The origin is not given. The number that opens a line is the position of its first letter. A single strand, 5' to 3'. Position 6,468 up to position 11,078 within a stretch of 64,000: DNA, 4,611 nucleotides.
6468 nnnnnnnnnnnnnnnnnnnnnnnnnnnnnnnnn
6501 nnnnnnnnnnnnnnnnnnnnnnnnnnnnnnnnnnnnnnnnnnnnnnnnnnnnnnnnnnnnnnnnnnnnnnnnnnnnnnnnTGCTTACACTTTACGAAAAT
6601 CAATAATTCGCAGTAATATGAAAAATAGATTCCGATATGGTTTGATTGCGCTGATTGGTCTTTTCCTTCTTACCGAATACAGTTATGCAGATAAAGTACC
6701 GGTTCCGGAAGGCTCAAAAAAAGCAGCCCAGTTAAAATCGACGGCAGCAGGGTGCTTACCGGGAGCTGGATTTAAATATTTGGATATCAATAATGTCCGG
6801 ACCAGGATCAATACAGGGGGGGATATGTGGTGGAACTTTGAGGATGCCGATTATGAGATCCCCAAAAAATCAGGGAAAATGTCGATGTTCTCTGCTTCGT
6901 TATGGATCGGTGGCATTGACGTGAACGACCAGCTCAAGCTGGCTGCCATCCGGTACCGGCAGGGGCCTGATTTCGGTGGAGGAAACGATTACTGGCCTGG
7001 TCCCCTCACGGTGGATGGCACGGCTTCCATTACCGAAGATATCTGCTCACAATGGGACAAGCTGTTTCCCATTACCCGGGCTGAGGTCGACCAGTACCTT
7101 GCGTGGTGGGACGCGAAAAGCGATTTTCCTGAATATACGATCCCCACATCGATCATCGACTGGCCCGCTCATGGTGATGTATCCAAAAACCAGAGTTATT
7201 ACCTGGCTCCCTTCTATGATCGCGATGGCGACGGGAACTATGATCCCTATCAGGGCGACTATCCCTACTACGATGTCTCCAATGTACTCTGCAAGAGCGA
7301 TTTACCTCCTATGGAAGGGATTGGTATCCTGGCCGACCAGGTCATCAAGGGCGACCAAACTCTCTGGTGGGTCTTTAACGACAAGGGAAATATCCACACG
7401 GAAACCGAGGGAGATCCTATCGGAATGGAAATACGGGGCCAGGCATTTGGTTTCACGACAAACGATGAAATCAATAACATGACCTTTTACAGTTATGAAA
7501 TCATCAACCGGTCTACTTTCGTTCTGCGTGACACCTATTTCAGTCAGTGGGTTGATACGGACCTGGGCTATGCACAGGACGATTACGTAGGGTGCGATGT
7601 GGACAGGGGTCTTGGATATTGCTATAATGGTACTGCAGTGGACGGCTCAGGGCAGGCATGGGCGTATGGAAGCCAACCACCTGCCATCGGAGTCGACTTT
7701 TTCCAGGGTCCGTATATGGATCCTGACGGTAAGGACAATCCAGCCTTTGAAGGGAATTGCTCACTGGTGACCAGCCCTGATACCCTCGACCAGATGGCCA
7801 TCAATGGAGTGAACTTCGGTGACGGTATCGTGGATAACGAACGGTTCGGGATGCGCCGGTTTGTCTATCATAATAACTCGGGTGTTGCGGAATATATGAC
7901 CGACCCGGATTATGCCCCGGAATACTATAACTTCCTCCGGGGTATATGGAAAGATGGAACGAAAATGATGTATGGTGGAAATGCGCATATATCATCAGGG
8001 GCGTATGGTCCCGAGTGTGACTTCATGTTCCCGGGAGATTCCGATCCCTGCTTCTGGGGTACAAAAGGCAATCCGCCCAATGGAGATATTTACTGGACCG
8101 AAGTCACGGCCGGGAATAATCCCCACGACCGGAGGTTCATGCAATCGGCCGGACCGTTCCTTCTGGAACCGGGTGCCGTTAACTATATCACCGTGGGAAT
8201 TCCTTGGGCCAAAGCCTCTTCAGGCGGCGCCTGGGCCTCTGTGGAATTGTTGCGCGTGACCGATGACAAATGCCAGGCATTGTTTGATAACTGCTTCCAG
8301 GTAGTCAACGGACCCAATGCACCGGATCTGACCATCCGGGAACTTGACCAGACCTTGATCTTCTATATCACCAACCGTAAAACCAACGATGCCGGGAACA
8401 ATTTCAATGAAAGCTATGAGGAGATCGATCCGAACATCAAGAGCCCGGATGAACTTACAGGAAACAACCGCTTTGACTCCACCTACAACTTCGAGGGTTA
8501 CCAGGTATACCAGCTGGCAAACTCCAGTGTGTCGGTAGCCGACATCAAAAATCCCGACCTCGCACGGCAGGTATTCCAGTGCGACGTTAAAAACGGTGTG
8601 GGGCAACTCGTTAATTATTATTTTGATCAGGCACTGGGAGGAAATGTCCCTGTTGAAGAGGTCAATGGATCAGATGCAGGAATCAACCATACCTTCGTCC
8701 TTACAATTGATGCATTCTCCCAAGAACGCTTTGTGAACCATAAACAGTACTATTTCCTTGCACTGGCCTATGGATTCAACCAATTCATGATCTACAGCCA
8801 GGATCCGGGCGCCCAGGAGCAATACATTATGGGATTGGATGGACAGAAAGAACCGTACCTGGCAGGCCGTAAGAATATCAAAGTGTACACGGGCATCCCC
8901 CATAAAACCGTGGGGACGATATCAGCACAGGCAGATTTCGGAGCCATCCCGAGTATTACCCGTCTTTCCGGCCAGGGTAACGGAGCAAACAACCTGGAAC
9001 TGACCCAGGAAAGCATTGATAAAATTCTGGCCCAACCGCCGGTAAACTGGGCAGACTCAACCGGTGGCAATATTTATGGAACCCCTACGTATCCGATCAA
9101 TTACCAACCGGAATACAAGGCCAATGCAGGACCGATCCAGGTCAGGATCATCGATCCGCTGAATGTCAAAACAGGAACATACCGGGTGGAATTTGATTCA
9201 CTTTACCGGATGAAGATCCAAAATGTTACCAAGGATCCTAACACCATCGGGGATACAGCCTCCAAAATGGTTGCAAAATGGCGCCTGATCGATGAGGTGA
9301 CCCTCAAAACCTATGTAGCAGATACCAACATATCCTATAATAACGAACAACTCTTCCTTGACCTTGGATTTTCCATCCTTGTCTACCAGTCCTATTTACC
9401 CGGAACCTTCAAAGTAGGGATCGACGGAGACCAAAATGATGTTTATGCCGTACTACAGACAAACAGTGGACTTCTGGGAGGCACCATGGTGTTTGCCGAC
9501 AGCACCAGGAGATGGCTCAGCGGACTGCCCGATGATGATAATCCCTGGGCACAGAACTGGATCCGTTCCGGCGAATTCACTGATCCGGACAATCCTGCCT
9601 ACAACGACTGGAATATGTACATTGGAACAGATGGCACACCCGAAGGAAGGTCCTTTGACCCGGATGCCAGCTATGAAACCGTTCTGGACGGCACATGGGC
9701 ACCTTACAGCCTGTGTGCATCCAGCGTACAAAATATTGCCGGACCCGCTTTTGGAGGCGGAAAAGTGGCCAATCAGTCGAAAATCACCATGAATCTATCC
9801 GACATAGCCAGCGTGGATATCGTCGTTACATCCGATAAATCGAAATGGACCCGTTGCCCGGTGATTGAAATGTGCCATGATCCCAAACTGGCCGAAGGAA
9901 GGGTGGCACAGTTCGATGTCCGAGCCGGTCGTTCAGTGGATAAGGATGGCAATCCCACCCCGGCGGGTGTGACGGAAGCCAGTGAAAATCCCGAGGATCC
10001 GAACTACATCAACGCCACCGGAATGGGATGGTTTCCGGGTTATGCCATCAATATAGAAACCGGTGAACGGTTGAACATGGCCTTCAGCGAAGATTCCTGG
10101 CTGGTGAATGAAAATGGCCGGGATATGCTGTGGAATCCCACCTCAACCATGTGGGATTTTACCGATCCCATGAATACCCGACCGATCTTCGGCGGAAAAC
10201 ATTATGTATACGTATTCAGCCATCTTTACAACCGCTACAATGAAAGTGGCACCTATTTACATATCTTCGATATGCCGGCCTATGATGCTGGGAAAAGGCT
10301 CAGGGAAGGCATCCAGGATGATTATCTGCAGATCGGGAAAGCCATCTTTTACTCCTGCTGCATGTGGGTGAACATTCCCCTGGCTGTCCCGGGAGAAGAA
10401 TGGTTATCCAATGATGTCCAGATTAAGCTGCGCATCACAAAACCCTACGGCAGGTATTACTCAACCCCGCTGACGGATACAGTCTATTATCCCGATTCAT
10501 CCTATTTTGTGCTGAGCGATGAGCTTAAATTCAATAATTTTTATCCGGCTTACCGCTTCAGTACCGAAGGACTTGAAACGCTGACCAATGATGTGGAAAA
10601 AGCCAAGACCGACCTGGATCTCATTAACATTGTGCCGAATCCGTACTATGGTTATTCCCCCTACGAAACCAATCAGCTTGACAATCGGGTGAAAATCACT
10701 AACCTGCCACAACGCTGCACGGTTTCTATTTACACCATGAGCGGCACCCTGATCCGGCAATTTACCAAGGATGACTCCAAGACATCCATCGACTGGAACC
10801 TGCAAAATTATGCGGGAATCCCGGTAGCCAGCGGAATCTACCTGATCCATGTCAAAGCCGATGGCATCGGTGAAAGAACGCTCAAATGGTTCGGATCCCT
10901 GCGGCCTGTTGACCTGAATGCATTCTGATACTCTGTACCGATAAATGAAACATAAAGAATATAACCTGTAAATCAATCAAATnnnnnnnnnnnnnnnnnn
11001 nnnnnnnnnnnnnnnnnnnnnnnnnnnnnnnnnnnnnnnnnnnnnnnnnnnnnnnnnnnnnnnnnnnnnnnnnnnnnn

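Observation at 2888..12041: Three-gene outer-membrane module: oversized TonB-receptor-like barrel + 1436-aa T9SS cargo + dedicated PorV/PorQ-like protein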

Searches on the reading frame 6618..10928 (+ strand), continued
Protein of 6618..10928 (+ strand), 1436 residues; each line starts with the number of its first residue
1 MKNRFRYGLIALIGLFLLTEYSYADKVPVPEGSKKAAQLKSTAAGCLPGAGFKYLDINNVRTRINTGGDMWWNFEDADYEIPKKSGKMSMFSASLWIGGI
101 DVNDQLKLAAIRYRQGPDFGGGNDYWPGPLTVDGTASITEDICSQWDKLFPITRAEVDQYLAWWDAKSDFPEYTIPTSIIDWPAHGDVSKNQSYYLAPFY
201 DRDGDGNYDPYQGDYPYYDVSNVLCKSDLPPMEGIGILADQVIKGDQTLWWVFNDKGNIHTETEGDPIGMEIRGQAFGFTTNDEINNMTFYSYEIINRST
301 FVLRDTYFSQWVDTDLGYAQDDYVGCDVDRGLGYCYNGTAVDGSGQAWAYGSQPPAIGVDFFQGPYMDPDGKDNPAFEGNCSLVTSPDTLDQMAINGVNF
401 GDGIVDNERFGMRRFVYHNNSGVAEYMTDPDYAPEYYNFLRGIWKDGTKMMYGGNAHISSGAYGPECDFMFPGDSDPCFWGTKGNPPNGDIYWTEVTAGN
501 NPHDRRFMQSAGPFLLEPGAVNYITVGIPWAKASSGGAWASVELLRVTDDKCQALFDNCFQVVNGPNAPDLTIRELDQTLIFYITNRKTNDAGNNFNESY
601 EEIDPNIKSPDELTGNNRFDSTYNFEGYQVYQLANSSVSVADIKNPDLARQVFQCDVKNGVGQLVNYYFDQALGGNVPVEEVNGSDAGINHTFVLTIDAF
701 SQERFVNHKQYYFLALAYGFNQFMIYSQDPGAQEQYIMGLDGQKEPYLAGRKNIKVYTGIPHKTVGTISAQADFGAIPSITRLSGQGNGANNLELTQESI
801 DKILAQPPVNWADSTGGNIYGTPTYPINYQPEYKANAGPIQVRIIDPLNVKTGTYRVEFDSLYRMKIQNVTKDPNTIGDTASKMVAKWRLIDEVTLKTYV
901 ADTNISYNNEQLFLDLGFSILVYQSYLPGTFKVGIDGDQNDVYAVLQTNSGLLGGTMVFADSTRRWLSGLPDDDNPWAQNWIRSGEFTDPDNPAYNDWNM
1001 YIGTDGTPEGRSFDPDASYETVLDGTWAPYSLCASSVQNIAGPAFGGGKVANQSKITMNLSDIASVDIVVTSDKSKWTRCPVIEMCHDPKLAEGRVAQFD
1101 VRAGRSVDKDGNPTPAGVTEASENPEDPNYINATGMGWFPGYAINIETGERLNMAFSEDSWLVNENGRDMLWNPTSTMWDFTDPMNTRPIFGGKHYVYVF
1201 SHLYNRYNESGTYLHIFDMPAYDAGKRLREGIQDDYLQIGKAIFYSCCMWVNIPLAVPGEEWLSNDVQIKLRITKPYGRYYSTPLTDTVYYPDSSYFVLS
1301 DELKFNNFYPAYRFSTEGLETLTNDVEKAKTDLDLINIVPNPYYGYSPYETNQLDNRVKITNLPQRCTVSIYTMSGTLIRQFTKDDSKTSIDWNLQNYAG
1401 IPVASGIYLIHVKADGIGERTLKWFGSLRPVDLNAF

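Call 88: fold_search(model_id=the predicted structure, library=pdb)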
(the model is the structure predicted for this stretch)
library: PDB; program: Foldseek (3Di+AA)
matches with E <= 10: 1149; with E <= 0.001: 3
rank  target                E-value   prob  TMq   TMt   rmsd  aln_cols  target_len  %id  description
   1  6gh3_A                5.9e-04  1.00  0.11  0.15  10.7       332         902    8  Paenibacillus sp. YM1 laminaribiose phosphorylase with alpha-man-1-phosphate bound (released 2018-06-13)
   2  6ggy_B                6.2e-04  1.00  0.11  0.15  10.6       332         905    8  Paenibacillus sp. YM1 laminaribiose phosphorylase with sulphate bound (released 2018-06-13)
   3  6ggy_A                7.3e-04  0.99  0.10  0.13  12.2       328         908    7  Paenibacillus sp. YM1 laminaribiose phosphorylase with sulphate bound (released 2018-06-13)
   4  6gh3_B                1.2e-03  1.00  0.12  0.15  10.6       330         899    8  Paenibacillus sp. YM1 laminaribiose phosphorylase with alpha-man-1-phosphate bound (released 2018-06-13)
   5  9ju0_CCC              4.1e-03  1.00  0.11  0.15  10.6       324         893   10  C-terminally truncated dextran dextrinase bound with acarbose (released 2025-09-03)
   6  9ju0_BBB              5.1e-03  1.00  0.12  0.15   9.8       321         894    9  C-terminally truncated dextran dextrinase bound with acarbose (released 2025-09-03)
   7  9ju0_AAA              5.7e-03  0.94  0.11  0.14  13.9       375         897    8  C-terminally truncated dextran dextrinase bound with acarbose (released 2025-09-03)
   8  7dks                  7.8e-03  0.90  0.12  0.17   8.1       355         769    9  Crystal structure of TxGH116 E441A nucleophile mutant from Thermoanaerobacterium xylanolyticum (released 2021-06-23)
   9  8ic6_A                8.7e-03  0.84  0.15  0.19  15.3       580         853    9  exo-beta-D-arabinanase ExoMA2 from Microbacterium arabinogalactanolyticum in complex with Tris (released 2023-08-16)
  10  5ost                  1.1e-02  0.80  0.11  0.16   9.2       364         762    8  Beta-glucosidase from Thermoanaerobacterium xylolyticum GH116 in complex with Gluco-1H-imidazole (released 2018-04-11)
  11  8ic6_B                2.8e-02  0.60  0.14  0.19  14.9       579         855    9  exo-beta-D-arabinanase ExoMA2 from Microbacterium arabinogalactanolyticum in complex with Tris (released 2023-08-16)
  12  4j5t_A                3.1e-02  0.57  0.11  0.15  13.2       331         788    8  Crystal structure of Processing alpha-Glucosidase I (released 2013-04-03)
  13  7w2s                  3.6e-02  0.87  0.13  0.19   6.7       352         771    9  Crystal structure of TxGH116 E730A mutant from Thermoanaerobacterium xylanolyticum with glucose (released 2022-04-06)
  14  8ho7_A                3.8e-02  0.69  0.10  0.13  11.4       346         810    8  The cryo-EM structure of cellobiose phosphorylase from Clostridium thermocellum (released 2023-12-13)
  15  3e7j_A                4.0e-02  0.14  0.08  0.12  19.2       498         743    7  HeparinaseII H202A/Y257A double mutant complexed with a heparan sulfate tetrasaccharide substrate (released 2008-12-30)
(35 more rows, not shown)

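Call 99: find_encoding_contigs(protein=window:6618-10928:+, flank=2000, max_places=3)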
Protein window:6618-10928:+ (1436 aa): 6 contigs read that carry it; 3 places shown.
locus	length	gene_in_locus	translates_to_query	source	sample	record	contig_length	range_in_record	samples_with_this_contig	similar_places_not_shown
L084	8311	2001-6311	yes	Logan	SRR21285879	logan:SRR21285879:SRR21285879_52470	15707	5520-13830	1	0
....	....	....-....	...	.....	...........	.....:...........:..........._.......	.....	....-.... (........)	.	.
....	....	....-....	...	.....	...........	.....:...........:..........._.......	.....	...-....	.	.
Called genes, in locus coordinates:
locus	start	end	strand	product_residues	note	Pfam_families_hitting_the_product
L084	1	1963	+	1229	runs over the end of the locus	PF13620:CarboxypepD_reg, PF13715:CarbopepD_reg_2, PF07715:Plug, PF00593:TonB_dep_Rec_b-barrel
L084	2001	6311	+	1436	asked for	-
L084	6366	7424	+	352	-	PF03687:UPF0164 (faint), PF11751:PorP_SprF (weak)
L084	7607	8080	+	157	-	PF03449:GreA_GreB_N, PF01272:GreA_GreB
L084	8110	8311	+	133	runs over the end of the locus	PF11969:DcpS_C (weak), PF01230:HIT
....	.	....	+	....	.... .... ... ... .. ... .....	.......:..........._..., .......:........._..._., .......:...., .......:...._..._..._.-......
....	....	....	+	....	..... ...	-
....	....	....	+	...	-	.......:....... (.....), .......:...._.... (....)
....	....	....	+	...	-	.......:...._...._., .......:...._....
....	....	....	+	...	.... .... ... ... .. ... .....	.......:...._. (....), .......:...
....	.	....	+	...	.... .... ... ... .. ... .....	?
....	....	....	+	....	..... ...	-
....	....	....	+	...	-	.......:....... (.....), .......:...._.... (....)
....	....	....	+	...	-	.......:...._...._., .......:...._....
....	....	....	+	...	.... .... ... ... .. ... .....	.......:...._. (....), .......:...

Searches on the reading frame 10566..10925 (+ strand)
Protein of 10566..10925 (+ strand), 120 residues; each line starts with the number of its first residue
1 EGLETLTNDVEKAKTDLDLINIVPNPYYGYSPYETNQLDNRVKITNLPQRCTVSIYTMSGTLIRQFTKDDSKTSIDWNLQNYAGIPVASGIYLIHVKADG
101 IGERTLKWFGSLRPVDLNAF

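Call 92: search_solved_structures(query=A8, max_evalue=10, show_alignments=2)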
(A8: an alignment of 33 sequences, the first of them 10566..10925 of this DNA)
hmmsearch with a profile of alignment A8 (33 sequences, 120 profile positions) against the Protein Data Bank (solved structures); distinct sequences matched with E-value up to 10: 6.
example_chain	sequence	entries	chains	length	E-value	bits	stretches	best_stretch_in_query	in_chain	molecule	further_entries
5m11_A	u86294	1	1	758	0.009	19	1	16-109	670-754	Immunoreactive 84kD antigen PG93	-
4lzi_A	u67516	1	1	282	0.015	18.3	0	62-106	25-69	Multicystatin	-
6za2_A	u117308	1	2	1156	0.024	17.6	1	50-104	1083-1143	Por secretion system protein porU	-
7eh9_A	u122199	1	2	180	0.04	16.9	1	49-106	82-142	Basal-body rod modification protein FlgD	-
7bhq_A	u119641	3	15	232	0.053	16.5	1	49-106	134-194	Basal-body rod modification protein FlgD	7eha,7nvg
2ogf_A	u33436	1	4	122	0.3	14.1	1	58-118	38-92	Hypothetical protein MJ0408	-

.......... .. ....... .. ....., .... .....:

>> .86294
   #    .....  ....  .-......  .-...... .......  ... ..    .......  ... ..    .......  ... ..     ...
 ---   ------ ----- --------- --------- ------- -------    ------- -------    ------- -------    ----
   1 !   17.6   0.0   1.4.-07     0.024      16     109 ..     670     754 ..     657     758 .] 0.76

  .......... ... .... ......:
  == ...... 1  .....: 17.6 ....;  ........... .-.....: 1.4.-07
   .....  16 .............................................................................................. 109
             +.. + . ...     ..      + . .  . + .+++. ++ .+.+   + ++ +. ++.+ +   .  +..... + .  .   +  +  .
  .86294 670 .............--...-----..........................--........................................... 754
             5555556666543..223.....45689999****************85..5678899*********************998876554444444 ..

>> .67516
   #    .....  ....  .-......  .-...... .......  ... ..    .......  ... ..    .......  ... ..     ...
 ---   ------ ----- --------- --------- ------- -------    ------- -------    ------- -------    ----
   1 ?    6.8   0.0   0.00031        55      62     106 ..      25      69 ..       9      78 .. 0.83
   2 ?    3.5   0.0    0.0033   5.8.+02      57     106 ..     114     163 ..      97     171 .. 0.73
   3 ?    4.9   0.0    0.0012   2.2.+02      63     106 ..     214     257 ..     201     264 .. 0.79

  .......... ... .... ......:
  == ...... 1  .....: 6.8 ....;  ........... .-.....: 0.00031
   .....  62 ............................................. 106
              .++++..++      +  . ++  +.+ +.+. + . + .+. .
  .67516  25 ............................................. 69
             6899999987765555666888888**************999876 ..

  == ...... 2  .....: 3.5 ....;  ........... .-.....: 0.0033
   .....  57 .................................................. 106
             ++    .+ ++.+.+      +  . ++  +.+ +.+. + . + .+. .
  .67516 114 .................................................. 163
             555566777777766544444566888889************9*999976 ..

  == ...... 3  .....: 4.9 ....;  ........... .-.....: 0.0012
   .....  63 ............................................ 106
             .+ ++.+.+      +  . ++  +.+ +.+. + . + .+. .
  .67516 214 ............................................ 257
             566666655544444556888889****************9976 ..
